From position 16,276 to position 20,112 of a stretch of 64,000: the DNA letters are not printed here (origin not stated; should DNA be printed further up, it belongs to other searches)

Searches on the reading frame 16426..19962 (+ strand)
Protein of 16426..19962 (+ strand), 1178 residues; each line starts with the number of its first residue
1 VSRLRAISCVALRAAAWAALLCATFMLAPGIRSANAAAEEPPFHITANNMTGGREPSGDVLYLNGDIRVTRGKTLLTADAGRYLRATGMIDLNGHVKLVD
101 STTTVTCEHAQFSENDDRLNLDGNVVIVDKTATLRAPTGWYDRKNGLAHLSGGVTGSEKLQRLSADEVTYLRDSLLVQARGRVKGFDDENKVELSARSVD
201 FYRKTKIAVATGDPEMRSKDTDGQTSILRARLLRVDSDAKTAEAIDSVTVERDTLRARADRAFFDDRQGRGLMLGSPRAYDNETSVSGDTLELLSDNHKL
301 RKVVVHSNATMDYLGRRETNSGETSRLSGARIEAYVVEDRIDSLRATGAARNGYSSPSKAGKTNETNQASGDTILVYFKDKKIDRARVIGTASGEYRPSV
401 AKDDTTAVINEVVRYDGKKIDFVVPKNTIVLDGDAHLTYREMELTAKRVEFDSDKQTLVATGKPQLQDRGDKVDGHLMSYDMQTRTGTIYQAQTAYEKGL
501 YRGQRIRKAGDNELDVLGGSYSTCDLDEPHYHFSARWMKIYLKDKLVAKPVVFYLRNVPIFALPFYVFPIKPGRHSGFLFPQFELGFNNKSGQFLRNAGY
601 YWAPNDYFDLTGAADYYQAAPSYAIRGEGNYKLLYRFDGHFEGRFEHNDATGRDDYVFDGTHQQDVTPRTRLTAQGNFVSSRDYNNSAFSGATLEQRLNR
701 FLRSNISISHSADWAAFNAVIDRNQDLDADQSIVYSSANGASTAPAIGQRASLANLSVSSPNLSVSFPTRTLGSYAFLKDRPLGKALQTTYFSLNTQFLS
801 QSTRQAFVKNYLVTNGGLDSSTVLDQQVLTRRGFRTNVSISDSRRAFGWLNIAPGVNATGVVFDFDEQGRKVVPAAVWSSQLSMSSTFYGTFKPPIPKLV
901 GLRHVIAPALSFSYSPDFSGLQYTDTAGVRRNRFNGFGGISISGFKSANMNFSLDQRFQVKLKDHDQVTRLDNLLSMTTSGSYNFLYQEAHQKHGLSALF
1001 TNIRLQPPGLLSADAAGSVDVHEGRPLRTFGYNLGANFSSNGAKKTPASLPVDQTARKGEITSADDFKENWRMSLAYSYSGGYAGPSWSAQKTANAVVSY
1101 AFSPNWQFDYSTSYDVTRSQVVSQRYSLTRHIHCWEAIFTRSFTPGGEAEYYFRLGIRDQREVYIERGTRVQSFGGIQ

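Call 42: search_protein_families(library=pfam, proteins=[window:16426-19962:+], max_evalue=0.0001)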
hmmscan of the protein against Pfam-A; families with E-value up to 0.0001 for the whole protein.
window:16426-19962:+ (1178 aa): 3 families
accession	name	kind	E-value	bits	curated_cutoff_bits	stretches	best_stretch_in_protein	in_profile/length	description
PF19838.5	LptD_2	-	1.2e-54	186.2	22.5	1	547-989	2-434/464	LptD protein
PF03968.19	LptD_N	-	2.2e-13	50.9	20.4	0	419-484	46-111/113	LptA/(LptD N-terminal domain) LPS transport protein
PF06835.18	LptC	-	8.6e-09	35.7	21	0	76-156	87-172/175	Lipopolysaccharide-assembly, LptC-related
